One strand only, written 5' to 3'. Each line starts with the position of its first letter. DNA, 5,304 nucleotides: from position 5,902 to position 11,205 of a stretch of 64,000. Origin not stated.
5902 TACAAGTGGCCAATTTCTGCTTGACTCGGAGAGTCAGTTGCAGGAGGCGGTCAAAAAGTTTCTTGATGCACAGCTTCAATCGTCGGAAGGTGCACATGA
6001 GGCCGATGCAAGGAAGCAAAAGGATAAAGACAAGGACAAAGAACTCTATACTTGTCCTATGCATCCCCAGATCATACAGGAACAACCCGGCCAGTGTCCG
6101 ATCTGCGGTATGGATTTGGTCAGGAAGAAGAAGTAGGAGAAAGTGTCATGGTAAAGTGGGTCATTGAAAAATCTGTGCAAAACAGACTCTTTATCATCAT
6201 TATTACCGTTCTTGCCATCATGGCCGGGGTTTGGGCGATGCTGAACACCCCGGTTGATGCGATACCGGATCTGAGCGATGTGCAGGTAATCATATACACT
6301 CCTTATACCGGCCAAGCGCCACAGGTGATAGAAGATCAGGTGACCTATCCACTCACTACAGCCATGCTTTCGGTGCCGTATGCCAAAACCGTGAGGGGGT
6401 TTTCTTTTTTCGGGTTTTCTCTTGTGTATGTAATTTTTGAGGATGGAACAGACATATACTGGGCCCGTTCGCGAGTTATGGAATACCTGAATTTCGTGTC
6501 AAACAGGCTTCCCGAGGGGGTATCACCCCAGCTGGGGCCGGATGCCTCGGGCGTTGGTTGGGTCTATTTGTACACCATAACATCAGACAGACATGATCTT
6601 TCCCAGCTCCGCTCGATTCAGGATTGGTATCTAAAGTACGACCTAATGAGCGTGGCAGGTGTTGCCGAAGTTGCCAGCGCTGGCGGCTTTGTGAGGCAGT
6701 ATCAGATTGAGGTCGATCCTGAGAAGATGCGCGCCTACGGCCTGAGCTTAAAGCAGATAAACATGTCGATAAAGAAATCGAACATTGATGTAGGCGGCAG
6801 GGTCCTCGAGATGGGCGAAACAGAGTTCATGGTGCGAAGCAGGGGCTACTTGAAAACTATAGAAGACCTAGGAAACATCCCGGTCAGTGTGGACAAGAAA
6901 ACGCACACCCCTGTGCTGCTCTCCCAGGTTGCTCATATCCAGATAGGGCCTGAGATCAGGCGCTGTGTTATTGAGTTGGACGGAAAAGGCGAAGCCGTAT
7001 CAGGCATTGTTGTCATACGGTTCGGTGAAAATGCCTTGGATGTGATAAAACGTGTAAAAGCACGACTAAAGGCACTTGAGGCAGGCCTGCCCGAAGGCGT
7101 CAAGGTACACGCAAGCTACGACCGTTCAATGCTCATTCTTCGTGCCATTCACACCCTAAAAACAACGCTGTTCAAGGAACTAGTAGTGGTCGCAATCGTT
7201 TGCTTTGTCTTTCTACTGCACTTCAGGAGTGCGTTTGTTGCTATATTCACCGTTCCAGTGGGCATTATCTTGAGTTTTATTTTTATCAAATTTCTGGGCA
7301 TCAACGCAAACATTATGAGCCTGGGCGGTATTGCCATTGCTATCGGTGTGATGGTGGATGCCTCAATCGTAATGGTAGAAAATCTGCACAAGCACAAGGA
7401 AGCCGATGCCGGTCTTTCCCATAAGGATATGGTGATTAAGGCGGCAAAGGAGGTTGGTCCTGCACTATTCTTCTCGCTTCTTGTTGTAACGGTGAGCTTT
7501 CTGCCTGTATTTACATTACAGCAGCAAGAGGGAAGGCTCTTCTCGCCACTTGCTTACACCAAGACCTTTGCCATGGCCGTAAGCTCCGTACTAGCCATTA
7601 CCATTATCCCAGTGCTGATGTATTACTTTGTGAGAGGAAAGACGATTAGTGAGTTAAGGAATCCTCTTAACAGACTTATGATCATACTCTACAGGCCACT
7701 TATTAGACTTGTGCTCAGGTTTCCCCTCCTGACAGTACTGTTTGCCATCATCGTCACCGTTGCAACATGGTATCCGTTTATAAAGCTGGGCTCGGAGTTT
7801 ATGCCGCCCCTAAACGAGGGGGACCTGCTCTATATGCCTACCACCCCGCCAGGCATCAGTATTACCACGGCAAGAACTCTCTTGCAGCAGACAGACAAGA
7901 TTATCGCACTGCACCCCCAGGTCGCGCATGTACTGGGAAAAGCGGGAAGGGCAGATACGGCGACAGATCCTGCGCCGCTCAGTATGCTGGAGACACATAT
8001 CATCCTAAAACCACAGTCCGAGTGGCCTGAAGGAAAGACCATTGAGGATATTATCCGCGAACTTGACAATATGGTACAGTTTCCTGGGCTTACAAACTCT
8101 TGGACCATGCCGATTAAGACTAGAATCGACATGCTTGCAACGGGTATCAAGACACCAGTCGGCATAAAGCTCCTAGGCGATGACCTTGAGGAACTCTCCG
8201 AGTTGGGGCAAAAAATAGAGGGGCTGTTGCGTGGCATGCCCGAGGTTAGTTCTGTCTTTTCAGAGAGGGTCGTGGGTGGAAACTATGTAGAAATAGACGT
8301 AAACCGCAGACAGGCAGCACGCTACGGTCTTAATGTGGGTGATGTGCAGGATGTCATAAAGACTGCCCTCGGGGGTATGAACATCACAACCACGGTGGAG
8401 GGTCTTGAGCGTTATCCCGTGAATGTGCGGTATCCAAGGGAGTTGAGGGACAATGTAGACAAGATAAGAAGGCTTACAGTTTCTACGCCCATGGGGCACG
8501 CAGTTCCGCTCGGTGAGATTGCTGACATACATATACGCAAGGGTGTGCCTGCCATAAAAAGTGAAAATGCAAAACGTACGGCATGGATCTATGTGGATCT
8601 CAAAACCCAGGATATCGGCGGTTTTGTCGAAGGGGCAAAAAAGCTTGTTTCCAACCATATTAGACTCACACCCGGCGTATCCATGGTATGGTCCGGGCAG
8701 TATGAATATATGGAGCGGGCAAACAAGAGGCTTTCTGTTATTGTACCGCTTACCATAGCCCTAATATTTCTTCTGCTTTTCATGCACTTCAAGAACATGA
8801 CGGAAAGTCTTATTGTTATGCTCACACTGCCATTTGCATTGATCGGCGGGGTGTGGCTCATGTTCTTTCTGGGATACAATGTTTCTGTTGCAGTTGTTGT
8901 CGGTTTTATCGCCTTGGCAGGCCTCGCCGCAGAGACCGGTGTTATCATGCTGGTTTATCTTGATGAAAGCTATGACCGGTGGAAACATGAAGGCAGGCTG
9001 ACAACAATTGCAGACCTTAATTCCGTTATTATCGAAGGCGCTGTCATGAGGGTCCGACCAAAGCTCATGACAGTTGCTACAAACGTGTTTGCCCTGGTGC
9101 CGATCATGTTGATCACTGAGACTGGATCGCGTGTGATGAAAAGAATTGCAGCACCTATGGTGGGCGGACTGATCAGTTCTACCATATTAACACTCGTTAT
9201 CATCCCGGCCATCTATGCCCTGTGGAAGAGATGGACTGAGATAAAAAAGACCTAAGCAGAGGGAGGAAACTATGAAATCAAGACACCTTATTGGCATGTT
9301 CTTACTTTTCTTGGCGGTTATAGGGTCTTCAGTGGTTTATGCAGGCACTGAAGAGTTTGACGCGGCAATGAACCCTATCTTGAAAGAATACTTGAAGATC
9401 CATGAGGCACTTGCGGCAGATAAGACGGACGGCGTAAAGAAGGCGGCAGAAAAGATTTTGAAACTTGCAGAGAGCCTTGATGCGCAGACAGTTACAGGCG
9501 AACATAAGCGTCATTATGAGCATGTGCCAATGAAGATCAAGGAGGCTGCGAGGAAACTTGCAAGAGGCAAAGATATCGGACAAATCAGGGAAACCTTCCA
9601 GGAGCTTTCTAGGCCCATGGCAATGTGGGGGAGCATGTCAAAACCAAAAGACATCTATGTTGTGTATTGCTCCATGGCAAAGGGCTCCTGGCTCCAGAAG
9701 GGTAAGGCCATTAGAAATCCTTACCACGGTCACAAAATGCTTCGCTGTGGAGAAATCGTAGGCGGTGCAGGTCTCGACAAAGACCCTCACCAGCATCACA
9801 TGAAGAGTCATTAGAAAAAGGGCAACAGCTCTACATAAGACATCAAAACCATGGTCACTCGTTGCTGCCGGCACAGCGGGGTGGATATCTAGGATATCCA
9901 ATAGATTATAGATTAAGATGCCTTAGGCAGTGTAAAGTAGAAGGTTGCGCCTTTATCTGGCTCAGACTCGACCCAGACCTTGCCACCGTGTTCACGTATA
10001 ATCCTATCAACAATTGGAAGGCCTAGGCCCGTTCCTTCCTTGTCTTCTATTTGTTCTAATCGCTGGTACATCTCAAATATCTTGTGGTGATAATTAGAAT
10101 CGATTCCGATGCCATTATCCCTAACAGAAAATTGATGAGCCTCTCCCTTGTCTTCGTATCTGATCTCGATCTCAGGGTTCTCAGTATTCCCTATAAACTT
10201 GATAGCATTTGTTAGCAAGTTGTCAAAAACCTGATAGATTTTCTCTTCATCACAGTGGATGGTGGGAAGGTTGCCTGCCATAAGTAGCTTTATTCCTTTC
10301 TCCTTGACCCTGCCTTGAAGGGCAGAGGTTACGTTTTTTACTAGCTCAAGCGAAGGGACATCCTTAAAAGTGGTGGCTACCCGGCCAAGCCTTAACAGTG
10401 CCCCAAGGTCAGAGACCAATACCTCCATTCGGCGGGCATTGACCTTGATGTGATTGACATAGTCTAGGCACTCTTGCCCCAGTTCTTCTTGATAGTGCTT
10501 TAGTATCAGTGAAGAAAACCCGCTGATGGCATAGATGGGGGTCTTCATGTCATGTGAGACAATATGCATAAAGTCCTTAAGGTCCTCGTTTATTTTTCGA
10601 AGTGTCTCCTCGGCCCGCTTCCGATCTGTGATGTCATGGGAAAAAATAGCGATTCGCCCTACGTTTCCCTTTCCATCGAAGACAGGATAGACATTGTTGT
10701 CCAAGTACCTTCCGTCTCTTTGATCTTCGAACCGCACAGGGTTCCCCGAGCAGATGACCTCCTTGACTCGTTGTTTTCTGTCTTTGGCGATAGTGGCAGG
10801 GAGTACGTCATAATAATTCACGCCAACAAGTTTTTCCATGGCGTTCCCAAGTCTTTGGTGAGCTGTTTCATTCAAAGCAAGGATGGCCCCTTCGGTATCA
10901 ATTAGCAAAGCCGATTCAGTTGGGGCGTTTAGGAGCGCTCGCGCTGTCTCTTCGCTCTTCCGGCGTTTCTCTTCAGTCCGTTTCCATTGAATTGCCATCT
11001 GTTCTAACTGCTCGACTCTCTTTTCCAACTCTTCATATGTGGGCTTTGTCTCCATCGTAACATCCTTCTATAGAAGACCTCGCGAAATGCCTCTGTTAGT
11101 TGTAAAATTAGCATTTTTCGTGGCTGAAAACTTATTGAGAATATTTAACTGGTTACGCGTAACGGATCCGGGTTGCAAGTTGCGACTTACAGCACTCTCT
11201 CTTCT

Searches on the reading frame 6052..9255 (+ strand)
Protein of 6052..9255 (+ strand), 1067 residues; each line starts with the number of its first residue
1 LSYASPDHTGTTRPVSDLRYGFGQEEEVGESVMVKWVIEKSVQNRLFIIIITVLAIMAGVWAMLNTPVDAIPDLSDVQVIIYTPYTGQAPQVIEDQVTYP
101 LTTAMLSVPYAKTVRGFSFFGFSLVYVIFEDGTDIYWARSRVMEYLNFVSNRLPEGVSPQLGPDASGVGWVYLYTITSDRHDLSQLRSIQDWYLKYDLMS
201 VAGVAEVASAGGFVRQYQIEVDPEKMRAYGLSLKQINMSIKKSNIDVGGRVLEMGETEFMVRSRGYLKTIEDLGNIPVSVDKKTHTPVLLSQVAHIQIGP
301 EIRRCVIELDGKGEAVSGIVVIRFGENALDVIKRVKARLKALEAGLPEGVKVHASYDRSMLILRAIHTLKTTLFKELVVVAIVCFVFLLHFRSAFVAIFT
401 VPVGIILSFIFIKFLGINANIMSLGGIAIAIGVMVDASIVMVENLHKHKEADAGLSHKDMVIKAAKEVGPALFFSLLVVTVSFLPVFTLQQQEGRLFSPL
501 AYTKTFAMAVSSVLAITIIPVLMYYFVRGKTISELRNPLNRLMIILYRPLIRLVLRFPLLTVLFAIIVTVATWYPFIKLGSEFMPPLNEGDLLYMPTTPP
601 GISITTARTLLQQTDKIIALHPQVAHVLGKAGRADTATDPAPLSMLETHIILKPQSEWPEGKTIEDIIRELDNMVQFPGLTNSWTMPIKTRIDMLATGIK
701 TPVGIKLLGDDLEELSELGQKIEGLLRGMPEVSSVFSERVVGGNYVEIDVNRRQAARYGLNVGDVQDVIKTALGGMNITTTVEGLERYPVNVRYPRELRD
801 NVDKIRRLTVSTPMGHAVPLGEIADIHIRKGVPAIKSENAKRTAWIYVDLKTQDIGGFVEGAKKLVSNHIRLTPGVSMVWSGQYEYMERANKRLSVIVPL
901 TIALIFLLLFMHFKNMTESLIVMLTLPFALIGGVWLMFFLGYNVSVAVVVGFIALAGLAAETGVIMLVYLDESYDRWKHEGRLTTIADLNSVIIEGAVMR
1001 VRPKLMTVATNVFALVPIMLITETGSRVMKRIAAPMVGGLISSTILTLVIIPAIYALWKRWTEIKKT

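Call 82: search_protein_families(library=pfam, proteins=[window:6052-9255:+], max_evalue=0.0001)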
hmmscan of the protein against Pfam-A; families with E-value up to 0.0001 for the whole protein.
window:6052-9255:+ (1067 aa): 1 family
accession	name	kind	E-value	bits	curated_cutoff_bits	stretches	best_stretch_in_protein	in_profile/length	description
PF00873.25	ACR_tran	-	8.2e-234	779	28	1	39-1057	3-1019/1021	AcrB/AcrD/AcrF family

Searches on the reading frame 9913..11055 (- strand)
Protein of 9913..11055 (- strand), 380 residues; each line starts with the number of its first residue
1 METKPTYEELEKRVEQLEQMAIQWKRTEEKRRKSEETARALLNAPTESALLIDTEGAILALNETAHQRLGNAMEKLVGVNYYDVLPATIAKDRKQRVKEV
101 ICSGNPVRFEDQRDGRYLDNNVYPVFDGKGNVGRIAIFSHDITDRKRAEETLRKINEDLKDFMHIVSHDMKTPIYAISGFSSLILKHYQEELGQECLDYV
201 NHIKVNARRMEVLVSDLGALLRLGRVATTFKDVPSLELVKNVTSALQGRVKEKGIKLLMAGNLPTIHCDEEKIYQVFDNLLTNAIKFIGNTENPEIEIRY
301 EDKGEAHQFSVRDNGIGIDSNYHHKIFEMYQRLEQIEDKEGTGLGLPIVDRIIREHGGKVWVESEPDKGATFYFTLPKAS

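Call 82: search_protein_families(library=pfam, proteins=[window:9913-11055:-], max_evalue=0.0001)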
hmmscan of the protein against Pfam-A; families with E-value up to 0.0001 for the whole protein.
window:9913-11055:- (380 aa): 6 families
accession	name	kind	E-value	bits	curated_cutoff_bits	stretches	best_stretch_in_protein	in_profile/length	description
PF02518.31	HATPase_c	-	2.5e-30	105.6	26.4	1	269-379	2-110/111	Histidine kinase-, DNA gyrase B-, and HSP90-like ATPase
PF08448.16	PAS_4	-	5.1e-12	46.4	23.1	1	49-147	8-110/110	PAS fold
PF00512.31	HisKA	-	8.3e-10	39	26.9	1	159-217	2-57/66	His Kinase A (phospho-acceptor) domain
PF14501.12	HATPase_c_5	-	6.1e-07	29.7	22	1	272-365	5-91/102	GHKL domain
PF13426.13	PAS_9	-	1.1e-06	29.3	27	1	48-144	3-103/103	PAS domain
PF00989.32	PAS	-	2.2e-05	24.8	22.6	0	39-142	4-113/113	PAS fold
